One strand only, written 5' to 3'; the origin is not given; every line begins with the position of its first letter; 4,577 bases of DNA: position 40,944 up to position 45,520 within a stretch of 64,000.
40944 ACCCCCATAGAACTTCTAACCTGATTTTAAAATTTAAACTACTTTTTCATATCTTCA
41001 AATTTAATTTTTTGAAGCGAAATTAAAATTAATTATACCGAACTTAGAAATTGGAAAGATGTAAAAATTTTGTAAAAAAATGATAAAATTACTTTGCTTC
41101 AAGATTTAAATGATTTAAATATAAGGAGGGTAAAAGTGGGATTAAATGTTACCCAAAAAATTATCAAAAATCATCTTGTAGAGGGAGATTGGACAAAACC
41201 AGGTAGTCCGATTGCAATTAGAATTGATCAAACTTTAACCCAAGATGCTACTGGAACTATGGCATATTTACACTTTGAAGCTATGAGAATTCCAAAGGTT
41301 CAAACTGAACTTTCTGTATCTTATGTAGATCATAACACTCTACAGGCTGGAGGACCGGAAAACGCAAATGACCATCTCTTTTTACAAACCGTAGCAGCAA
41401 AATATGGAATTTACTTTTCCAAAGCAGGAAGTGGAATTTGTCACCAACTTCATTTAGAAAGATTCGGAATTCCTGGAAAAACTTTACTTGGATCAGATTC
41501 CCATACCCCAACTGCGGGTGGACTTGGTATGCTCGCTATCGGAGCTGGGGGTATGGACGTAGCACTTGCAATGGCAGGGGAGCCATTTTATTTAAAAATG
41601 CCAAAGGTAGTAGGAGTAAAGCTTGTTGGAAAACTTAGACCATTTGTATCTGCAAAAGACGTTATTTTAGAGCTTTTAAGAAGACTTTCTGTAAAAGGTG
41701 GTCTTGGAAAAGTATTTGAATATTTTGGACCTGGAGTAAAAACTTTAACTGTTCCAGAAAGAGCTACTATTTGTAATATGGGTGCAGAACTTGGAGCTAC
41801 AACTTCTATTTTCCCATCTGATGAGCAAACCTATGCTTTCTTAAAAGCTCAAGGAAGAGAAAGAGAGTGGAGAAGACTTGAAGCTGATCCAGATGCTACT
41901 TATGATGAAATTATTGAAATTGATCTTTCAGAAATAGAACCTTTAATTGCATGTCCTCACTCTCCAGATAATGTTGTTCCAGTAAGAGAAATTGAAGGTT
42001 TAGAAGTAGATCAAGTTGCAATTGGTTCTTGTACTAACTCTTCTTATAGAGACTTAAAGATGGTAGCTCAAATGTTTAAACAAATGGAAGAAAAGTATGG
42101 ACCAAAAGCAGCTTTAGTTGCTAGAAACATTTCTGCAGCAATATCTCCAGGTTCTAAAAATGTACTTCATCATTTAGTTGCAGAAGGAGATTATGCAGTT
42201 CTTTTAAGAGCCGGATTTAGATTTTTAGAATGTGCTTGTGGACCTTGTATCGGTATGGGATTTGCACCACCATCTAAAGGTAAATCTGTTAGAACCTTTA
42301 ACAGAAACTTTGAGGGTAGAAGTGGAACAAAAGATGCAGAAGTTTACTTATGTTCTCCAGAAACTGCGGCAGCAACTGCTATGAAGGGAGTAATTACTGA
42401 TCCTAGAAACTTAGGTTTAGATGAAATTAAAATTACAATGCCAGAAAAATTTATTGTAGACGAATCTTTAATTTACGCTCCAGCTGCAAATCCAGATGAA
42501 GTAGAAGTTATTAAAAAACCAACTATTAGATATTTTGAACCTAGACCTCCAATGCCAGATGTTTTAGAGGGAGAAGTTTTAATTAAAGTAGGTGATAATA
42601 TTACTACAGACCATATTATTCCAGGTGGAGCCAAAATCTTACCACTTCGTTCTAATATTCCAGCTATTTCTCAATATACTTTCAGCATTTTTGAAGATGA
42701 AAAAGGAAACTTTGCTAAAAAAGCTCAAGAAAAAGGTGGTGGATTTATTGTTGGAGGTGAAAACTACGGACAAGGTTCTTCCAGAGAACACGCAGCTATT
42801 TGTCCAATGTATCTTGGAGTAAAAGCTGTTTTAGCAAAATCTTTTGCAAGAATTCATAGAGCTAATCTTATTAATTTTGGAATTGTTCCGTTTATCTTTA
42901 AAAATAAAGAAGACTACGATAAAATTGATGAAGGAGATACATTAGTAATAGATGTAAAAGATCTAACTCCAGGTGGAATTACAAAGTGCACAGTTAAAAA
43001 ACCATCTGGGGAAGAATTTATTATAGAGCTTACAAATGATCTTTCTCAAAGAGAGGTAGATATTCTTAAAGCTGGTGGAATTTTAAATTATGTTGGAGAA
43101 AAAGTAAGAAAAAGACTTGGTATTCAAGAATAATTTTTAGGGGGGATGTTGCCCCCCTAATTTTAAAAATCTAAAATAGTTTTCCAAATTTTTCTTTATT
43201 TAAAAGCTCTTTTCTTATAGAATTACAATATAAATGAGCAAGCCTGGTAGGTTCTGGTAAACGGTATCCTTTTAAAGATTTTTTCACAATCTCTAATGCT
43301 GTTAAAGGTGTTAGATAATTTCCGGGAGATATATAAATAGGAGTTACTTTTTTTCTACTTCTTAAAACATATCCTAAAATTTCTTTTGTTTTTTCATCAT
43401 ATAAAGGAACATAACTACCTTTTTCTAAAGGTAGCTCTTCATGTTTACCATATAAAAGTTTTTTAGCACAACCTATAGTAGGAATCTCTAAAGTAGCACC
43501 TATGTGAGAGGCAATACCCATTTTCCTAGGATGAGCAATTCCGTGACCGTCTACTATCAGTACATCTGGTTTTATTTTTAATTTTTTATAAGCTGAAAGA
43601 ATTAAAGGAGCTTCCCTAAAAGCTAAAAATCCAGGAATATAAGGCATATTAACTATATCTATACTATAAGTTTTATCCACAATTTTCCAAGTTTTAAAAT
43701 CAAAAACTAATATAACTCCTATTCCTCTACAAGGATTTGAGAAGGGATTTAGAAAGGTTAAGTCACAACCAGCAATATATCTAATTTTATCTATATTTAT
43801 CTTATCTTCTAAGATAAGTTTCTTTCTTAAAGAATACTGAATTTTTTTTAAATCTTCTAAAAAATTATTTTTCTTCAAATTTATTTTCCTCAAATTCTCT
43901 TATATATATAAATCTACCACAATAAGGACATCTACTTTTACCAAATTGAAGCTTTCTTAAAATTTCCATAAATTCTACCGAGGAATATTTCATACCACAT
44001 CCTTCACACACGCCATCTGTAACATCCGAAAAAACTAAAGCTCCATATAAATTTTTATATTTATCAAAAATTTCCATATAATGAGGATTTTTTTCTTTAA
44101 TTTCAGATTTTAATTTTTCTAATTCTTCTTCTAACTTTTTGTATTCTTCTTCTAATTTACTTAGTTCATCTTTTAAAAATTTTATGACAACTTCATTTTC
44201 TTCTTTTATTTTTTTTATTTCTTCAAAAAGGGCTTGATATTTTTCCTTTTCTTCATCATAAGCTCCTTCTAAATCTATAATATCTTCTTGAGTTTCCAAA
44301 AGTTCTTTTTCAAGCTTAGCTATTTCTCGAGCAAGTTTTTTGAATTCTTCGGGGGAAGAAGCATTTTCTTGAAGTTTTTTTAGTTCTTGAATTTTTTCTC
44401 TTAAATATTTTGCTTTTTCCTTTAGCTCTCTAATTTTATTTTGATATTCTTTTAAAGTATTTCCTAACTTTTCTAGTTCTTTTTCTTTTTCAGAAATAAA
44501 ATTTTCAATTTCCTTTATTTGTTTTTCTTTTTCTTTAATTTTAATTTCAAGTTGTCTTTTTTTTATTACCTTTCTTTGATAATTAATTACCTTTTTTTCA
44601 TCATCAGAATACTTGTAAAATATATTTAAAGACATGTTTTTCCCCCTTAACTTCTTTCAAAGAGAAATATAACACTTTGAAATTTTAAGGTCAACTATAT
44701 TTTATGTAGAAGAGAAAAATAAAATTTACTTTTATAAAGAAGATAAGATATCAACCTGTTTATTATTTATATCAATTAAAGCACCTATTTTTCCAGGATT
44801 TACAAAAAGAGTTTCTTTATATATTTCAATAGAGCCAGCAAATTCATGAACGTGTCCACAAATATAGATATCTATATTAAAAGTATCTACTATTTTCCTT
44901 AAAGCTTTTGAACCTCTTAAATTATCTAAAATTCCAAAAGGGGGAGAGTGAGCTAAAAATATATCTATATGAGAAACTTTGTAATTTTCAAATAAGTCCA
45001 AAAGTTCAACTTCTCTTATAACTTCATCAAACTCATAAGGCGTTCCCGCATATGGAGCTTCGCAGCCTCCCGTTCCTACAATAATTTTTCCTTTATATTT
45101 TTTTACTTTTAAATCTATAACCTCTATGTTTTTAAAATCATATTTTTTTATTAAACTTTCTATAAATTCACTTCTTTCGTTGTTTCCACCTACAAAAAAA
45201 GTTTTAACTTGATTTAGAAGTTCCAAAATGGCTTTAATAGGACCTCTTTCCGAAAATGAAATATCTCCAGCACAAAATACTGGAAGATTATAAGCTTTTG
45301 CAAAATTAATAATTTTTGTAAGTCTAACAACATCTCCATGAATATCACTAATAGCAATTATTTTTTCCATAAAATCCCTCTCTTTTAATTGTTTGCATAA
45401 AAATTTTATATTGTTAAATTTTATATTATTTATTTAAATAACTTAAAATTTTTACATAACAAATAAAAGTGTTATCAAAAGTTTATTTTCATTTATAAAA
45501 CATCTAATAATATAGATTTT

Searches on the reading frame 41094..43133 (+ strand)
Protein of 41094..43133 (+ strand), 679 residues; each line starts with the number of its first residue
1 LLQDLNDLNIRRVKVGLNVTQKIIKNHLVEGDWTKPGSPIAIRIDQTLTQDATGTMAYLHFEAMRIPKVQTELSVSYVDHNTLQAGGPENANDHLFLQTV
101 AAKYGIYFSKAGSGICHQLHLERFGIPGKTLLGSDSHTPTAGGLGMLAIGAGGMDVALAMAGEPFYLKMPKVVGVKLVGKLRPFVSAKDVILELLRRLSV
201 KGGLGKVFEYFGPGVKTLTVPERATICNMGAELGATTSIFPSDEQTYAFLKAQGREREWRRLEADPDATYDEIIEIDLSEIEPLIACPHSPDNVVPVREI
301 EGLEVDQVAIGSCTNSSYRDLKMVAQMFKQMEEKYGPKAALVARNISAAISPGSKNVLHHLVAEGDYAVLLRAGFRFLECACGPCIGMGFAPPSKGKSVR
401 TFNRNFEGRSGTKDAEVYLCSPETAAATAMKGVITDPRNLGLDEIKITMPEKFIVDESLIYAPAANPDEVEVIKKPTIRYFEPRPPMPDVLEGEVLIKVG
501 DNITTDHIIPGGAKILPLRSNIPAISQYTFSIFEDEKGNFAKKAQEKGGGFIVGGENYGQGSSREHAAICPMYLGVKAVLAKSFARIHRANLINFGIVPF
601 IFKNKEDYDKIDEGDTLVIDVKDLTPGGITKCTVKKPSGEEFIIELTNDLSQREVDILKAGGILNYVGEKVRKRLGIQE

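Call 85: search_protein_families(library=pfam, proteins=[window:41094-43133:+], max_evalue=0.00001)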
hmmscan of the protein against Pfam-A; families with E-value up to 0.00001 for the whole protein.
window:41094-43133:+ (679 aa): 2 families
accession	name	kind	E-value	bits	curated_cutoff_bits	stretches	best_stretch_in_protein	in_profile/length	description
PF00330.25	Aconitase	-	4.3e-117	392.4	28.7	1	21-432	1-463/463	Aconitase family (aconitate hydratase)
PF00694.25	Aconitase_C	-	1.6e-20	74.3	22.8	1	545-604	70-130/131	Aconitase C-terminal domain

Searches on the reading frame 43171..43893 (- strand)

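Call 85: search_protein_families(library=pfam, proteins=[window:43171-43893:-], max_evalue=0.00001)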
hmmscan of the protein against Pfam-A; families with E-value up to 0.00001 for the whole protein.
window:43171-43893:- (240 aa): 1 family
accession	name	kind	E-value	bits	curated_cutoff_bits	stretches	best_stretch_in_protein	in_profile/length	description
PF04493.20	Endonuclease_5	-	2.3e-71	240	23.4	1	22-220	3-197/198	Endonuclease V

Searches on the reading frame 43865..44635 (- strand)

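Call 85: search_protein_families(library=pfam, proteins=[window:43865-44635:-], max_evalue=0.00001)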
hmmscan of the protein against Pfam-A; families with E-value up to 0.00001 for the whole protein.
window:43865-44635:- (256 aa): 1 family
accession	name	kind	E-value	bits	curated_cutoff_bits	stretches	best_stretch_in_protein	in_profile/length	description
PF02591.20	Zn_ribbon_9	-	4.2e-07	30.4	29.1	1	209-243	1-33/33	C4-type zinc ribbon domain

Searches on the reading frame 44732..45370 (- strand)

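Call 85: search_protein_families(library=pfam, proteins=[window:44732-45370:-], max_evalue=0.00001)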
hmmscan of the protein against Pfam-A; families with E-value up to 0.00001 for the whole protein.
window:44732-45370:- (212 aa): 3 families
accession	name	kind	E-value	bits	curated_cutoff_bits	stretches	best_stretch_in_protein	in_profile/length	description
PF00149.33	Metallophos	-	8.7e-17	62.6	21.5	1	3-176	2-190/191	Calcineurin-like phosphoesterase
PF12850.12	Metallophos_2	-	3.5e-12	47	27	1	3-197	2-137/154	Calcineurin-like phosphoesterase superfamily domain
PF14582.11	Metallophos_3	-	8.1e-10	38.9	28.2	1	54-207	89-255/259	Metallophosphoesterase, calcineurin superfamily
